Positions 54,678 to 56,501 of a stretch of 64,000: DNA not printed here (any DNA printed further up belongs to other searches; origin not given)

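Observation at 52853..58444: tRNA-Ser-adjacent five-gene cassette: two radical-SAM enzymes, a MurD-type ligase, a PglC-type transferase and a TPR/CofE-like ligase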

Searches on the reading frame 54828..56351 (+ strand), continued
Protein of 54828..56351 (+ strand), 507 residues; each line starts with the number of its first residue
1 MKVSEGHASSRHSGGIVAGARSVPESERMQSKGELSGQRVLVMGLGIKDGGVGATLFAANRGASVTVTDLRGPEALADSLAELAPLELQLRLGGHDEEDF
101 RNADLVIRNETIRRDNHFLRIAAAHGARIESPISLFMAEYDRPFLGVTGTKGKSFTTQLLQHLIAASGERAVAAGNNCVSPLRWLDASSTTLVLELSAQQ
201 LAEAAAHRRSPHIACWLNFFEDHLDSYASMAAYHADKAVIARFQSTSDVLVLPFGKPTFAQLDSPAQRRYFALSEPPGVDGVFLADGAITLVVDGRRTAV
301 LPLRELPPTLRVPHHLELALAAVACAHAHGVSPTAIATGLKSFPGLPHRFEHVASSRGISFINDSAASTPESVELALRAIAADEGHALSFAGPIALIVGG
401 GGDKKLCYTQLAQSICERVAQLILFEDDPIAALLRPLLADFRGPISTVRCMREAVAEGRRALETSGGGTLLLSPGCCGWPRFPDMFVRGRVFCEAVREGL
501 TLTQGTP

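Call 33: search_solved_structures(query=window:54912-56351:+, max_evalue=0.00001, show_alignments=2)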
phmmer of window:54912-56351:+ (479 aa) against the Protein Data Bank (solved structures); distinct sequences matched with E-value up to 0.00001: 22.
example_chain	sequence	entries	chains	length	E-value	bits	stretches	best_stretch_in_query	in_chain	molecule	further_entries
8dp2_A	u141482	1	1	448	4.8e-38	134.4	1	14-470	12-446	UDP-N-acetylmuramoylalanine--D-glutamate ligase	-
7sy9_A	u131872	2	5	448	5.6e-38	134.2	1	14-470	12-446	UDP-N-acetylmuramoylalanine--D-glutamate ligase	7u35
8v8y_A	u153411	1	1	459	2.3e-32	115.7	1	5-470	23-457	UDP-N-acetylmuramoylalanine--D-glutamate ligase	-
2jff_A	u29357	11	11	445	3.2e-32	115.2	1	7-470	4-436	UDP-N-ACETYLMURAMOYLALANINE--D-GLUTAMATE LIGASE | UDP-N-ACETYLMURAMOYL-ALANINE-D-GLUTAMATE LIGASE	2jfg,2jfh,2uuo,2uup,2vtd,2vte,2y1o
8v8w_A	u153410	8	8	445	3.3e-32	115.1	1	7-470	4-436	UDP-N-acetylmuramoylalanine--D-glutamate ligase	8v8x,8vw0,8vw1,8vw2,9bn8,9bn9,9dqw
2wjp_A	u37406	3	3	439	3.7e-32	115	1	7-470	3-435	UDP-N-ACETYLMURAMOYLALANINE--D-GLUTAMATE LIGASE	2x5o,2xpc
5a5f_A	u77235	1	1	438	3.8e-32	115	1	7-470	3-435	UDP-N-ACETYLMURAMOYLALANINE--D-GLUTAMATE LIGASE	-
1e0d_A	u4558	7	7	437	3.8e-32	114.9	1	7-470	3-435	UDP-N-ACETYLMURAMOYLALANINE--D-GLUTAMATE LIGASE | UDP-N-ACETYLMURAMOYL-L-ALANINE:D-GLUTAMATE LIGASE | UDP-N-ACETYLMURAMOYL-L-ALANINE/:D-GLUTAMATE LIGASE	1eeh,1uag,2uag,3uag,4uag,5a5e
3lk7_A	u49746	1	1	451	3e-31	112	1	9-467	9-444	UDP-N-acetylmuramoylalanine--D-glutamate ligase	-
7sir_A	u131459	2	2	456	3.6e-30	108.4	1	12-468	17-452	UDP-N-acetylmuramoylalanine--D-glutamate ligase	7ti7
4buc_A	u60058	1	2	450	2.3e-21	79.4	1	61-467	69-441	UDP-N-ACETYLMURAMOYLALANINE--D-GLUTAMATE LIGASE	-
29zm_A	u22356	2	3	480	1.3e-09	40.7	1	16-352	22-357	UDP-N-acetylmuramate--L-alanine ligase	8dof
6x9f_A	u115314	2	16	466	1.3e-09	40.7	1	22-352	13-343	UDP-N-acetylmuramate--L-alanine ligase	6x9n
9s8i_A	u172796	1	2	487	1.3e-09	40.6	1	16-352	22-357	UDP-N-acetylmuramate--L-alanine ligase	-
4bub_A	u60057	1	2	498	3e-09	39.4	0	291-412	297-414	UDP-N-ACETYLMURAMOYL-L-ALANYL-D-GLUTAMATE--LD-LYSINE LIGASE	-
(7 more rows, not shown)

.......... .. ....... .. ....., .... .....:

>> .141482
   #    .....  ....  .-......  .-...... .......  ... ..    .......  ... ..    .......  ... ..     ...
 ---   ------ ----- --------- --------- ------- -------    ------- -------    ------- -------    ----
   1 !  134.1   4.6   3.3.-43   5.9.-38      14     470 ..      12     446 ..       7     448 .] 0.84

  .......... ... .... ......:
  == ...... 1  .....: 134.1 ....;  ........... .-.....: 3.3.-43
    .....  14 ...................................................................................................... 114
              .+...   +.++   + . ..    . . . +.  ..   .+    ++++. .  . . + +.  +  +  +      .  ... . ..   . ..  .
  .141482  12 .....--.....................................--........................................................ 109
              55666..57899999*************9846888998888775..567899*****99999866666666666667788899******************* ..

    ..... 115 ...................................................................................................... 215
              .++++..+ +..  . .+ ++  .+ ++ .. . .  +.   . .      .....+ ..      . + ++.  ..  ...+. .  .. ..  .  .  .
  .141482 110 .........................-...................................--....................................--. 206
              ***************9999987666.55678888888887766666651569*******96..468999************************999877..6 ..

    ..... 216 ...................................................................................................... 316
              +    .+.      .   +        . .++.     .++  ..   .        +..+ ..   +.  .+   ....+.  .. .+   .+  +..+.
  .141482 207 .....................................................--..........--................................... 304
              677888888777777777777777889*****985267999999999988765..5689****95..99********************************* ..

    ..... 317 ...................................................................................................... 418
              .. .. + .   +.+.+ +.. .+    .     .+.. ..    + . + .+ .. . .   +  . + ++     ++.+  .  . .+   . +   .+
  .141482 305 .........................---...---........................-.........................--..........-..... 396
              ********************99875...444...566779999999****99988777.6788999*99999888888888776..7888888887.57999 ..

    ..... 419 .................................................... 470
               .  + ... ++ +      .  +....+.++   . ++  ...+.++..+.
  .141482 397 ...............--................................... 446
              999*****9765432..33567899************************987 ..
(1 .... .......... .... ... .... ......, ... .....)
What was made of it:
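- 54828..56351 (+): G3: a MurD-paralogue ATP-dependent amide ligase (alternative start at 54912). The motifs for UDP-substrate binding, the P-loop, His and the presumably carbamylated Lys are kept. The amino-acid and adenine motifs are remodelled. About 134 bits to solved MurDs (call 33).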

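Call 35: list_cluster_members(proteins=[P0002, P0005, P0008, P0013, P0015, P0025, P0033, P0052, P0053, P0058])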
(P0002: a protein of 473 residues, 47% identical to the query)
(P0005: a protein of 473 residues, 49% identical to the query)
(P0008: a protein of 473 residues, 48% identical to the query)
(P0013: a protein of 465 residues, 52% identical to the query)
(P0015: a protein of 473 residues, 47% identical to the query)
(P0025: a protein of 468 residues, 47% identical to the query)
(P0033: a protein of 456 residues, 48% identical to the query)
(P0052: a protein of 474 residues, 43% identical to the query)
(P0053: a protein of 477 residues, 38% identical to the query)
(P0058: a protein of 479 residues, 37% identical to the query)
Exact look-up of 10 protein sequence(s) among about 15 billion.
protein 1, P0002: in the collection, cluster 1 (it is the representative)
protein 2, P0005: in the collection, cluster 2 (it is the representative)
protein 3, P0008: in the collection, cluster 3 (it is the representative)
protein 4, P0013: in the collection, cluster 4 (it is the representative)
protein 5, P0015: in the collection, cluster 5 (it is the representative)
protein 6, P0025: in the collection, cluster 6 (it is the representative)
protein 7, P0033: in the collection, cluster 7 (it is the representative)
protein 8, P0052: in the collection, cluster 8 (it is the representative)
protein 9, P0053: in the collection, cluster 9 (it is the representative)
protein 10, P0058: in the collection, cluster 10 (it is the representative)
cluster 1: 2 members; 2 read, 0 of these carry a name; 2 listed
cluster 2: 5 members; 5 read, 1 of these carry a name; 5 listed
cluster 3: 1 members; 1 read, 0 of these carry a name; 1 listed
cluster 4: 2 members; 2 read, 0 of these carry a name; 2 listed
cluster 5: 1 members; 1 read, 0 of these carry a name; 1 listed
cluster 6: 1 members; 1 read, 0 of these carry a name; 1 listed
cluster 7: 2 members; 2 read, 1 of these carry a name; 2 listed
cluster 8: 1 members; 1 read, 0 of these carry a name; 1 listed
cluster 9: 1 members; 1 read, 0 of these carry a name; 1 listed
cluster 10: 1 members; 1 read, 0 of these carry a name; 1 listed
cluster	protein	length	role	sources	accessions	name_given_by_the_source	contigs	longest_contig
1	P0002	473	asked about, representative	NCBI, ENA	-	-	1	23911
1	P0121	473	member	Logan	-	-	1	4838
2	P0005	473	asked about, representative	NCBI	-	-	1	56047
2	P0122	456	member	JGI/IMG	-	UDP-N-acetylmuramoylalanine--D-glutamate ligase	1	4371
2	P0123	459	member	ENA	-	-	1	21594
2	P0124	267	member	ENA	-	-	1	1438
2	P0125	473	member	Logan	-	-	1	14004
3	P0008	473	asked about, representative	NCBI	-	-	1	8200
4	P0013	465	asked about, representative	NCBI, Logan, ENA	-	-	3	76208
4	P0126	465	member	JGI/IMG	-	-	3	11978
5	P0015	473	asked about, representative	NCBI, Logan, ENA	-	-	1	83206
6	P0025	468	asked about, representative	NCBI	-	-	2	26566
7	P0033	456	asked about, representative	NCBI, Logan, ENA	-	-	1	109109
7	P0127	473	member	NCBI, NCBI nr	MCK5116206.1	MAG: UDP-N-acetylmuramoyl-L-alanine--D-glutamate ligase [Candidatus Aegiribacteria sp.] | UDP-N-acetylmuramoyl-L-alanine--D-glutamate ligase [Candidatus Aegiribacteria sp.]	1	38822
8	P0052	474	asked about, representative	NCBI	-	-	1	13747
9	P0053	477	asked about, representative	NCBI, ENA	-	-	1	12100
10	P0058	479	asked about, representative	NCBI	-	-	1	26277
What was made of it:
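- Tried and rejected: Almost all are unnamed MAG proteins (call 35).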

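Call 40: find_related_loci(query=A1, collection=metagenome_contigs, flank=10000)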
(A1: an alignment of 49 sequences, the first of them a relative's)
Query A1 (479 aa) in metagenome_contigs; peptide patterns used: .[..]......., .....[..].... (x = any residue, [..] = any of these).
600 stretches matched a pattern (row limit reached: there are more); 388 encode a relative of the query (tblastn E <= 1e-3); the best 80 are kept; 80 distinct loci.
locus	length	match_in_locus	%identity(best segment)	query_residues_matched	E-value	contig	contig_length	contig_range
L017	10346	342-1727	46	1-469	2e-125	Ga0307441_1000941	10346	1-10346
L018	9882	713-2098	34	6-470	6e-72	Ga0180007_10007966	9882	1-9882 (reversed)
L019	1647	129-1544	33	5-468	3e-65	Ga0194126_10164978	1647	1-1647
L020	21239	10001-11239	32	4-470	9e-62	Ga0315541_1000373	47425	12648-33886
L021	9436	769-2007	33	7-470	9e-62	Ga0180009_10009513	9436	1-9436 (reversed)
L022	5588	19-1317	33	4-468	2e-61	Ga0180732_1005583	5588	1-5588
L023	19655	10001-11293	30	6-470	2e-61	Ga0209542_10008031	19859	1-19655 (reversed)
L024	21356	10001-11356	34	10-468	5e-60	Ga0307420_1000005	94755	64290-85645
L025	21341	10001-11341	32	5-470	1e-59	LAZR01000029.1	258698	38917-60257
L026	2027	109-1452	36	10-468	2e-60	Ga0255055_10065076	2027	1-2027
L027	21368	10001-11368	38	6-470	9e-58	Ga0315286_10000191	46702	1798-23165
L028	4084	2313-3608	32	7-470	2e-57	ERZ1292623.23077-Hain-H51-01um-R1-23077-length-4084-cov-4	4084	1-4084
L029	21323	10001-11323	31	2-470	6e-57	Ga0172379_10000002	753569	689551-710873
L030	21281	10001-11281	30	11-470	5e-55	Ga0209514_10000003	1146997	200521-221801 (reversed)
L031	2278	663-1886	31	7-470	1e-55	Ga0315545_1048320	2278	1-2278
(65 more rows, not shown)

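Call 52: search_protein_families(library=pfam, proteins=[L018:2086-3213:+, L018:4140-5246:+, L018:5243-6718:+, L024:6307-7881:+, L024:8399-9529:+, L024:11397-12809:+, L024:12802-13467:+, L020:7325-8383:+, L020:11284-12372:+, L020:12387-13502:+], max_evalue=0.00001)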
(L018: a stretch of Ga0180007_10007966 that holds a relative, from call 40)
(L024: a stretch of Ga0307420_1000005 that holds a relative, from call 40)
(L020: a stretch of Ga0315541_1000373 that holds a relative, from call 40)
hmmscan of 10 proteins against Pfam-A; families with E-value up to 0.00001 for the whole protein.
L018:2086-3213:+ (375 aa): 1 family
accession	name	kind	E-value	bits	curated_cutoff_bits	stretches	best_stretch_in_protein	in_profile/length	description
PF01098.24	FTSW_RODA_SPOVE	-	4.9e-101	338.7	26.4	1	20-373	5-355/356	Cell cycle protein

L018:4140-5246:+ (368 aa): 2 families
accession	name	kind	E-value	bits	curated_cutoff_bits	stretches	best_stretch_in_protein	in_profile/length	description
PF04101.22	Glyco_tran_28_C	-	3e-31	109.1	22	1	189-357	1-165/166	Glycosyltransferase family 28 C-terminal domain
PF03033.26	Glyco_transf_28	-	3.2e-31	108.7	26.2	1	3-142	1-137/139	Glycosyltransferase family 28 N-terminal domain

L018:5243-6718:+ (491 aa): 3 families
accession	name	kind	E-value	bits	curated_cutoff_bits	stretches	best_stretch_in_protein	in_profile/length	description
PF08245.18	Mur_ligase_M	-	5.3e-28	98.8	24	1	113-323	1-199/200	Mur ligase middle domain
PF02875.26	Mur_ligase_C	-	3.9e-27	96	28.4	1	346-477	1-127/127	Mur ligase, glutamate ligase domain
PF01225.30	Mur_ligase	-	2.1e-20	73.3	21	1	8-108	1-94/95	Mur ligase family, catalytic domain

L024:6307-7881:+ (524 aa): 2 families
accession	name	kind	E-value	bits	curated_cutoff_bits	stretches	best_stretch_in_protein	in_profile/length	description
PF07969.17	Amidohydro_3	-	9.1e-86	289.6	29.7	1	53-521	8-472/472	Amidohydrolase family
PF01979.26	Amidohydro_1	-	4e-19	69.5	25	1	196-520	33-345/345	Amidohydrolase family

L024:8399-9529:+ (376 aa): 1 family
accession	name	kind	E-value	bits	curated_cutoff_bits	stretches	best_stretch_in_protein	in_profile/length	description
PF00579.31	tRNA-synt_1b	-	1e-73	248.7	21.1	1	45-319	7-290/292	tRNA synthetases class I (W and Y)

L024:11397-12809:+ (470 aa): 1 family
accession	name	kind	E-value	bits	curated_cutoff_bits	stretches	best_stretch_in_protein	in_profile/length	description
PF01704.24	UDPGP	-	6e-38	131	22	1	94-402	48-340/413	UTP--glucose-1-phosphate uridylyltransferase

L024:12802-13467:+ (221 aa): 1 family
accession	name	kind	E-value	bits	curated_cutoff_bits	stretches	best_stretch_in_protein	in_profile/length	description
PF01725.21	Ham1p_like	-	5e-64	216.1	22.5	1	23-213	1-186/186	Ham1 family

L020:7325-8383:+ (352 aa): 1 family
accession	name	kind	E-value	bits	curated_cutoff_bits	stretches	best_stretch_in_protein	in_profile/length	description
PF00953.26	Glycos_transf_4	-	4.1e-20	72.8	27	1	111-274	4-157/160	Glycosyl transferase family 4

L020:11284-12372:+ (362 aa): 1 family
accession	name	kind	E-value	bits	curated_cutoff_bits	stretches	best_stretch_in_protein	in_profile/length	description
PF01098.24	FTSW_RODA_SPOVE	-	7.2e-92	308.5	26.4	1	12-361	6-355/356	Cell cycle protein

L020:12387-13502:+ (371 aa): 2 families
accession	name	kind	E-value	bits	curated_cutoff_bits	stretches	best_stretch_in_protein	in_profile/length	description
PF04101.22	Glyco_tran_28_C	-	1.5e-39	136.1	22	1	191-357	1-162/166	Glycosyltransferase family 28 C-terminal domain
PF03033.26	Glyco_transf_28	-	6.4e-31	107.7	26.2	1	3-145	1-139/139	Glycosyltransferase family 28 N-terminal domain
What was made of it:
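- The outgroup MurDs checked in L018 and L020 lie in MraY-MurD-FtsW-MurG(-MurC) clusters (call 52).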

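Call 81: find_encoding_contigs(protein=P0015, flank=10000, max_places=1)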
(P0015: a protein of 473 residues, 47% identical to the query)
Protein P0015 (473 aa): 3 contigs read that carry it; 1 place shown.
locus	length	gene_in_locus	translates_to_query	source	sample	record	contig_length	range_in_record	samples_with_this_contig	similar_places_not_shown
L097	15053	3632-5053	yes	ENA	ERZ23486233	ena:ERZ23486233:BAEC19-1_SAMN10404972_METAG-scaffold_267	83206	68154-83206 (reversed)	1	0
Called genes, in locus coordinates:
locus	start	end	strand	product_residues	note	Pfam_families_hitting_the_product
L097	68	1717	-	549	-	PF05547:Peptidase_M6, PF18962:Por_Secre_tail (weak)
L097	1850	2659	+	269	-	-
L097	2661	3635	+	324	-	PF04055:Radical_SAM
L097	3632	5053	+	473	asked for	PF21799:MurD-like_N, PF08245:Mur_ligase_M, PF02875:Mur_ligase_C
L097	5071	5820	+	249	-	PF03848:TehB (weak), PF13489:Methyltransf_23, PF01209:Ubie_methyltran (weak), PF08241:Methyltransf_11, PF08242:Methyltransf_12 (weak), PF13649:Methyltransf_25, PF13847:Methyltransf_31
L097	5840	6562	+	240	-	PF02397:Bac_transf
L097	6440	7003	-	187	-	PF00950:ABC-3, PF01032:FecCD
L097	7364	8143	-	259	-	PF00005:ABC_tran, PF02463:SMC_N (faint), PF13304:AAA_21 (weak)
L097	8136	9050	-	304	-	PF01297:ZnuA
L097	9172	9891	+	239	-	PF01168:Ala_racemase_N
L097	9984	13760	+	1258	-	PF01364:Peptidase_C25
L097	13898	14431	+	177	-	PF05103:DivIVA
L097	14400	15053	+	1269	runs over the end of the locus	PF01364:Peptidase_C25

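Call 82: find_encoding_contigs(protein=P0033, flank=10000, max_places=1)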
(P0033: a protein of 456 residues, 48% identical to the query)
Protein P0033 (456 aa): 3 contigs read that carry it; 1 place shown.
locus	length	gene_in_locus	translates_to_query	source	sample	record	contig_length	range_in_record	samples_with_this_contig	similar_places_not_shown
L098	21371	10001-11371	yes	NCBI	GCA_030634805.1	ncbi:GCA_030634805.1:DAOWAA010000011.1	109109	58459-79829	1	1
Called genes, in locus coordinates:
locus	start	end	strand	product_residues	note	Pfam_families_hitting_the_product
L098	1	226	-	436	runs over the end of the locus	PF00989:PAS (weak), PF13188:PAS_8 (faint), PF13426:PAS_9, PF00990:GGDEF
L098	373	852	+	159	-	-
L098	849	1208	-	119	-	PF12643:MazG-like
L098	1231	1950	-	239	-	-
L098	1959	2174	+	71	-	-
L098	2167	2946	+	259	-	PF14512:TM1586_NiRdase (faint), PF00881:Nitroreductase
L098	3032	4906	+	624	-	PF04932:Wzy_C (weak)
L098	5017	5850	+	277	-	-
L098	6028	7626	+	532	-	-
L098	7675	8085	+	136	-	-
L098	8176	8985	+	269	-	PF04055:Radical_SAM (faint)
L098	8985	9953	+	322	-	PF04055:Radical_SAM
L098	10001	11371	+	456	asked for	PF21799:MurD-like_N (weak), PF08245:Mur_ligase_M, PF02875:Mur_ligase_C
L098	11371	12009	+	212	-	PF02397:Bac_transf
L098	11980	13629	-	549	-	PF05547:Peptidase_M6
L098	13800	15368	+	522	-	PF00753:Lactamase_B, PF00581:Rhodanese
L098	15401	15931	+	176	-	PF04143:Sulf_transp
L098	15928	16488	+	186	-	PF04143:Sulf_transp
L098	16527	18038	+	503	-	PF13517:FG-GAP_3 (faint), PF23727:Beta-prop_FAM234A_B (faint), PF01839:FG-GAP (faint), PF13570:Beta-prop_ACSF4 (weak), PF13360:PQQ_2 (weak), PF25292:Beta-prop_CGLA (weak), PF18962:Por_Secre_tail (weak)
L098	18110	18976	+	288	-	PF00005:ABC_tran, PF02463:SMC_N (faint), PF13476:AAA_23 (weak), PF13304:AAA_21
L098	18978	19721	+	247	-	PF01061:ABC2_membrane, PF12698:ABC2_membrane_3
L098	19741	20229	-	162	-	-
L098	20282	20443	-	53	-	-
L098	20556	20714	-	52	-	-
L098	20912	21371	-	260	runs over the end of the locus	PF01869:BcrAD_BadFG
